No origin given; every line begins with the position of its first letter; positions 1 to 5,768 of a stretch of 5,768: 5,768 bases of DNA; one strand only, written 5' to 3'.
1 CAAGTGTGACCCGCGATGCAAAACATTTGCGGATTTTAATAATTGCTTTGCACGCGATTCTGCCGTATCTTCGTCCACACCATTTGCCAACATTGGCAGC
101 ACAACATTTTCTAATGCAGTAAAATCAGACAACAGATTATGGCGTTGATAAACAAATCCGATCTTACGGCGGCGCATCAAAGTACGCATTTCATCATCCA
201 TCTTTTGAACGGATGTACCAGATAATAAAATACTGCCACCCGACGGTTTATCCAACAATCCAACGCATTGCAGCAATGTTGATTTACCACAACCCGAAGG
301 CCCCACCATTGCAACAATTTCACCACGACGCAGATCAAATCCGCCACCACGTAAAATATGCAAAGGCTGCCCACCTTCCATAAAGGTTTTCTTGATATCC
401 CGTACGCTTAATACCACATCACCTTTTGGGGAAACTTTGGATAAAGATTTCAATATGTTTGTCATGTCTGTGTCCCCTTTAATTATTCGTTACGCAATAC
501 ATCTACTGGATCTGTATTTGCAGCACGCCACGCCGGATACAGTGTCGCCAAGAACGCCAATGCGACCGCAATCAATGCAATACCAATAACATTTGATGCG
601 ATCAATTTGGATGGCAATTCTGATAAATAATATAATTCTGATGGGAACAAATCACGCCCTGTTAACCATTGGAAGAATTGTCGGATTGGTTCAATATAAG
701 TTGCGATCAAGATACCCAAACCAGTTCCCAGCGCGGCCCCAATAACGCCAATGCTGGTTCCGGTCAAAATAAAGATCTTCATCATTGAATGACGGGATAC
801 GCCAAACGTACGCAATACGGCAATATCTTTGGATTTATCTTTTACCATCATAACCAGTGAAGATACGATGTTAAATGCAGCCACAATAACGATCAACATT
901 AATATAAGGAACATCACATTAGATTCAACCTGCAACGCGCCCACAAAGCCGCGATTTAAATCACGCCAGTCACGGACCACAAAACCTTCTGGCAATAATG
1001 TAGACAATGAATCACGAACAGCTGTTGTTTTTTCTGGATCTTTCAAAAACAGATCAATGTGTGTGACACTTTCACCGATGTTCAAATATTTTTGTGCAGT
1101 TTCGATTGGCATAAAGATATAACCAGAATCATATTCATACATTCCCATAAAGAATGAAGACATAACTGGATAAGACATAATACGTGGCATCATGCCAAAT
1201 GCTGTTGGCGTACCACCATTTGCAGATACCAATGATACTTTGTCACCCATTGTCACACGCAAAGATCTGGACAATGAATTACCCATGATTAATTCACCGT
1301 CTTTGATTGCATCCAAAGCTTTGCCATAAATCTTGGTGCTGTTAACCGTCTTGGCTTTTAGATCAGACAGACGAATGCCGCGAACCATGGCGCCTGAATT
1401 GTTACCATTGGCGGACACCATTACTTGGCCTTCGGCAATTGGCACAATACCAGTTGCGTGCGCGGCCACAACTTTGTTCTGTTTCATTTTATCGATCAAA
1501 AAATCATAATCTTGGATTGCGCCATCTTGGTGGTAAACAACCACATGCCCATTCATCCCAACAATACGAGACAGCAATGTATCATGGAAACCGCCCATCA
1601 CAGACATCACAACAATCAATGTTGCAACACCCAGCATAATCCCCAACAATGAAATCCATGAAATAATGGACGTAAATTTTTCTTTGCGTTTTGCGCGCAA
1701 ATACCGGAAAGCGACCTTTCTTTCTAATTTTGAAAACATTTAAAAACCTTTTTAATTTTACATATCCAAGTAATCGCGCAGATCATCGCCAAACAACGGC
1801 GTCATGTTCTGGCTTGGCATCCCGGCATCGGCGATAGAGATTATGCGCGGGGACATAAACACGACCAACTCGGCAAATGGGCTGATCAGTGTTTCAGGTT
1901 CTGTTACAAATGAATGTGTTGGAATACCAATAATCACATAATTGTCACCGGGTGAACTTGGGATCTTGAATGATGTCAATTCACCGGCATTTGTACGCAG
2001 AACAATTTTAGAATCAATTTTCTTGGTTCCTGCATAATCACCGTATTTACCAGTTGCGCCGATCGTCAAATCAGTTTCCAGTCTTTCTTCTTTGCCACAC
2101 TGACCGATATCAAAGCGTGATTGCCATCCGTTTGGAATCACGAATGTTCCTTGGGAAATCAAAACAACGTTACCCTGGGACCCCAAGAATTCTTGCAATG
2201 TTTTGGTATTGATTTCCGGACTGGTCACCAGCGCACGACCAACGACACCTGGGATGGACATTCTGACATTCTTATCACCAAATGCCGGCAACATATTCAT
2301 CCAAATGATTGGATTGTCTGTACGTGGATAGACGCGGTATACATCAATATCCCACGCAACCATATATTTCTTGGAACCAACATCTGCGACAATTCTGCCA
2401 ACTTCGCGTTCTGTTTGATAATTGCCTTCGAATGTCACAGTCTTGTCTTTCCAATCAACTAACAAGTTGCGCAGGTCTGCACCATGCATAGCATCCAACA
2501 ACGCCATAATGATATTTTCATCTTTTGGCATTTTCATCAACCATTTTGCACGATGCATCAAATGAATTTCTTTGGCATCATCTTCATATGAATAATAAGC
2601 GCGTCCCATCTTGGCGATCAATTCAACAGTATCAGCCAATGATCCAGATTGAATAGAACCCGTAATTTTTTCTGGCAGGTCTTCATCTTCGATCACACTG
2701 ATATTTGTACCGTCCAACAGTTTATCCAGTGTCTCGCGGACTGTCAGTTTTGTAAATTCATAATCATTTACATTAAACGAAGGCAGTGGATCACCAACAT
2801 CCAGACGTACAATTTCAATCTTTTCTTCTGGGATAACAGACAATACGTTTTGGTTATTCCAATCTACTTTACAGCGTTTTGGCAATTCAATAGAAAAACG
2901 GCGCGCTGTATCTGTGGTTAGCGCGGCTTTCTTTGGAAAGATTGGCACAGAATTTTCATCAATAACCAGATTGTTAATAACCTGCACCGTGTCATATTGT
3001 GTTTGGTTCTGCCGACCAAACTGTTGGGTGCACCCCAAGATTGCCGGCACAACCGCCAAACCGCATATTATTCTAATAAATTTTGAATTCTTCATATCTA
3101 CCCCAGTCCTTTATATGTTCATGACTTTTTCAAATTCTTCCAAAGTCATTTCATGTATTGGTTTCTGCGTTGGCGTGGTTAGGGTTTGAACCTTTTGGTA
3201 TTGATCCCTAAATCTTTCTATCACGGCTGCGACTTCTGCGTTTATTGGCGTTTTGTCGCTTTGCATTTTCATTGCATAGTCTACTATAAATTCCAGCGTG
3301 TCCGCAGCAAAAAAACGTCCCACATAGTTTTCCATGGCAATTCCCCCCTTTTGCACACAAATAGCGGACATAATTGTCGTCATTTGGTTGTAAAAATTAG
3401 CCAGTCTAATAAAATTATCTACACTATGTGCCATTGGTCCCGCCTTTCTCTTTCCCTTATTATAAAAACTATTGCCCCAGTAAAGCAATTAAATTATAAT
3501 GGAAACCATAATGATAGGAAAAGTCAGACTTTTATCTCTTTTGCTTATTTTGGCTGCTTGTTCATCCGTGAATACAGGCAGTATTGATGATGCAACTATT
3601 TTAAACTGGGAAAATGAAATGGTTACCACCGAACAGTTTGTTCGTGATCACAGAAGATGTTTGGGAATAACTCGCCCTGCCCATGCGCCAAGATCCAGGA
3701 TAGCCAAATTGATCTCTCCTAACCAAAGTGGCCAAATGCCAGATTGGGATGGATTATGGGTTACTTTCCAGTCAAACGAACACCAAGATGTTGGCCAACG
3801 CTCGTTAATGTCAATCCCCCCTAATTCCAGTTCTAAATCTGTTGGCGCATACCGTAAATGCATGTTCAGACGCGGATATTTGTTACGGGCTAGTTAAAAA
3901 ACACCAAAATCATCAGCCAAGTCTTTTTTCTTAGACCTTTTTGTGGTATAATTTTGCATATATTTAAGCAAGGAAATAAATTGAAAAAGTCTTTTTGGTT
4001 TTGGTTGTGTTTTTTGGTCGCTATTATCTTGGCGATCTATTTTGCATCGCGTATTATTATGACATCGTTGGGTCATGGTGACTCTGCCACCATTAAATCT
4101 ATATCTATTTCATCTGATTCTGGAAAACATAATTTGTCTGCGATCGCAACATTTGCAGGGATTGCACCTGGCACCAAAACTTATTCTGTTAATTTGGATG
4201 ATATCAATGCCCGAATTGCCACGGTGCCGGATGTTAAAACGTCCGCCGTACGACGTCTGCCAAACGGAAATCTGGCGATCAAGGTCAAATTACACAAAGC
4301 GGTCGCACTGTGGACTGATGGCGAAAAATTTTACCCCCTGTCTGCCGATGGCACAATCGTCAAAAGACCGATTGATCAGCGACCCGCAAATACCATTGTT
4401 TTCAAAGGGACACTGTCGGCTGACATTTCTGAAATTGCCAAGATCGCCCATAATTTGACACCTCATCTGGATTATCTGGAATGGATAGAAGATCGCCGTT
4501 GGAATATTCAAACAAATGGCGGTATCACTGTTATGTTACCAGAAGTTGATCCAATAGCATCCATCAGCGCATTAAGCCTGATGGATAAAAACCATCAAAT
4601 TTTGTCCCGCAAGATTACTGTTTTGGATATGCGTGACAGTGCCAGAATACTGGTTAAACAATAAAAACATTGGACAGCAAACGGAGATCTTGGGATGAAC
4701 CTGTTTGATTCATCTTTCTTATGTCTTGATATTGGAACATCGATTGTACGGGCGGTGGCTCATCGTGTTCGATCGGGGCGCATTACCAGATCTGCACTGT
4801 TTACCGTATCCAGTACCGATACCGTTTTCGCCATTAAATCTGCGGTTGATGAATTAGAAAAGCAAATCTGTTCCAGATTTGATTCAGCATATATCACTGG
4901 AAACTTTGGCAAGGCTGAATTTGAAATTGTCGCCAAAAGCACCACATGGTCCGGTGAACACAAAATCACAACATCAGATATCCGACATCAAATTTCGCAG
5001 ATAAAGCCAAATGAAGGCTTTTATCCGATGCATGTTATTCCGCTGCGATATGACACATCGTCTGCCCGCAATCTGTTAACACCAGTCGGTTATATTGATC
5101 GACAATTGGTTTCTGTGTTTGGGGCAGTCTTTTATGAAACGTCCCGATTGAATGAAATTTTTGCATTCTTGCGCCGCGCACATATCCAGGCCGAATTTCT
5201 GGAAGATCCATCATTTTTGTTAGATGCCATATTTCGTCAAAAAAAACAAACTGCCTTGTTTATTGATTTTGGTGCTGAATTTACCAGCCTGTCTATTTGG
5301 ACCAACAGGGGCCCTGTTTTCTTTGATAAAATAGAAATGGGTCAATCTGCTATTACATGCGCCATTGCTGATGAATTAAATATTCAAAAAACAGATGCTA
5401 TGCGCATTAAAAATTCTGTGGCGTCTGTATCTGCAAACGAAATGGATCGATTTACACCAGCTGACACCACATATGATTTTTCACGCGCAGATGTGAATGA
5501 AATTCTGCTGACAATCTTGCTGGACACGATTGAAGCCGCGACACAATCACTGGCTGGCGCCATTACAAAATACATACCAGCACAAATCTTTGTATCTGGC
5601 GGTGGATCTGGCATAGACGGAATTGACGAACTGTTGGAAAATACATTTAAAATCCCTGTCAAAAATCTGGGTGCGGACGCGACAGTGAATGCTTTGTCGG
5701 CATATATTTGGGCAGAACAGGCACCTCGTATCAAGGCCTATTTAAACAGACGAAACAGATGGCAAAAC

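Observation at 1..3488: Tightly spaced four-gene cluster suggests a dedicated trans-envelope module (unknown protein + secretin-like pore + Lol-type ABC transporter)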

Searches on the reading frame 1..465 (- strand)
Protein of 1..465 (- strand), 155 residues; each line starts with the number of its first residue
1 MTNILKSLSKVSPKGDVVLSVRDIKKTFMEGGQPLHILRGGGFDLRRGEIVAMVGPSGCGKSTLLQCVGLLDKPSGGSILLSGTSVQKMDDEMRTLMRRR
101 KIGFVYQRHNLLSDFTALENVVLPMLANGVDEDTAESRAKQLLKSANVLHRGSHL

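Call 8: search_protein_families(library=pfam, proteins=[window:1-465:-], max_evalue=0.1)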
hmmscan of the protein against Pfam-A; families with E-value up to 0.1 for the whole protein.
window:1-465:- (155 aa): 14 families
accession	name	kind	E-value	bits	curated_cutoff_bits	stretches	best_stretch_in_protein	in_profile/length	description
PF00005.33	ABC_tran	-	9.3e-18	65.6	25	1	42-148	5-94/137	ABC transporter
PF13304.12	AAA_21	-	0.00059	20.4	27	1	50-83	1-51/304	AAA domain, putative AbiEii toxin, Type IV TA system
PF13555.12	AAA_29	-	0.0029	17.7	27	1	44-66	18-40/61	P-loop containing region of AAA domain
PF20703.3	nSTAND1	-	0.005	16.9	27.1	1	45-73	30-57/379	Novel STAND NTPase 1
PF13476.12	AAA_23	-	0.0057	17.7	27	1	49-69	20-40/201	AAA domain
PF03193.22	RsgA_GTPase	-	0.0088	16.3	30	1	48-66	106-124/174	RsgA GTPase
PF03215.21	Rad17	-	0.012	16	23.8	1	48-67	45-64/186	Rad17 P-loop domain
PF13481.12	AAA_25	-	0.017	15.2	27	1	45-66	30-51/195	AAA domain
PF13191.12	AAA_16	-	0.023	15.6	32.6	1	47-74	23-51/167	AAA ATPase domain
PF13401.12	AAA_22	-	0.025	15.3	27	1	48-72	5-29/130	AAA domain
PF13671.12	AAA_33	-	0.041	14.6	27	1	51-66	2-17/143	AAA domain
PF00931.28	NB-ARC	-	0.05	13.3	23.5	1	49-67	19-37/248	NB-ARC domain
PF05729.18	NACHT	-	0.057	13.7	26.7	1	50-67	2-19/167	NACHT domain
PF13173.12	AAA_14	-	0.064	13.7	27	0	49-66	3-20/129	AAA domain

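Call 9: search_protein_families(library=ncbifam, proteins=[window:1-465:-], max_evalue=0.1)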
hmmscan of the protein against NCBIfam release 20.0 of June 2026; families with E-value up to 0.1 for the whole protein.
window:1-465:- (155 aa): 182 families (the best 25 are shown)
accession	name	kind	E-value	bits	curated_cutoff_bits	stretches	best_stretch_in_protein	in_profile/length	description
TIGR02211.1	LolD_lipo_ex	equivalog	2e-37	128.8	307.75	1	18-153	1-136/221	lipoprotein-releasing ABC transporter ATP-binding protein LolD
NF008639.0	PRK11629.1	equivalog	5.3e-33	114.4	360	1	17-154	5-142/234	lipoprotein-releasing ABC transporter ATP-binding protein LolD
NF007879.0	PRK10584.1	equivalog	1.6e-28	100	336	1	17-155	5-143/228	putative ABC transporter ATP-binding protein YbbA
NF007826.0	PRK10535.1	equivalog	2.2e-28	98.9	966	1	18-146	4-132/648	macrolide ABC transporter ATP-binding protein/permease MacB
TIGR02982.1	heterocyst_DevA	subfamily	1.1e-23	84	295.8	1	18-147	1-130/220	ABC exporter ATP-binding subunit, DevA family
NF038007.1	ABC_ATP_DarD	equivalog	1.1e-23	83.9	375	1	20-154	3-137/218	darobactin export ABC transporter ATP-binding protein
TIGR02314.1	ABC_MetN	equivalog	1.4e-23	83.5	499.7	1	20-144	3-126/343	methionine ABC transporter ATP-binding protein MetN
TIGR02673.1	FtsE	equivalog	3.8e-23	82.3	264.85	1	22-152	5-131/214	cell division ATP-binding protein FtsE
TIGR03608.1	L_ocin_972_ABC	subfamily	3.9e-23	82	254.85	1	23-148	3-124/206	putative bacteriocin export ABC transporter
TIGR02315.1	ABC_phnC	equivalog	1e-22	80.8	266.1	1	19-128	2-107/243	phosphonate ABC transporter ATP-binding protein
NF007027.0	PRK09493.1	equivalog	4.3e-22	78.6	379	1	34-154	13-132/240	glutamine ABC transporter ATP-binding protein GlnQ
NF008428.0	PRK11264.1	equivalog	9.2e-22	77.5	406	1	19-145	4-131/250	L-cystine ABC transporter ATP-binding protein TcyN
TIGR01186.1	proV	subfamily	4e-21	75.6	326.6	1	43-147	14-118/363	betaine/proline/choline family ABC transporter ATP-binding protein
TIGR03265.1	PhnT2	equivalog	5.3e-19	68.7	457.7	1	18-146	4-122/353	putative 2-aminoethylphosphonate ABC transporter ATP-binding protein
TIGR02324.1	CP_lyasePhnL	equivalog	2.3e-18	66.5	256.3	1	19-151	2-141/224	phosphonate C-P lyase system protein PhnL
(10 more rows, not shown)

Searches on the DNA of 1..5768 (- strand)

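Call 19: search_rna_families(source=window, threshold=evalue, max_evalue=1)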
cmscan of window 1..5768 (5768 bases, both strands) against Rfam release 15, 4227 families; matches with E-value up to 1: 0.
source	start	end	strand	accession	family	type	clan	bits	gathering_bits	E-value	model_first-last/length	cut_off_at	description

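Call 77: search_rna_families(source=L004, start=13200, end=13800, threshold=gathering)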
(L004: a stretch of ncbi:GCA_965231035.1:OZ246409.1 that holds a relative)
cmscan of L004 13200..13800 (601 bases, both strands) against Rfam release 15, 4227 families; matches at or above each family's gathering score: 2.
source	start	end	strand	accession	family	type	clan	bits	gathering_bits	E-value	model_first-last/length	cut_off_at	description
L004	13369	13440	+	RF00005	tRNA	Gene; tRNA;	CL00001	73.7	29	2.8e-16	1-71/71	no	tRNA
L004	13585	13668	+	RF00005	tRNA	Gene; tRNA;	CL00001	39.3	29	8.2e-07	1-71/71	no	tRNA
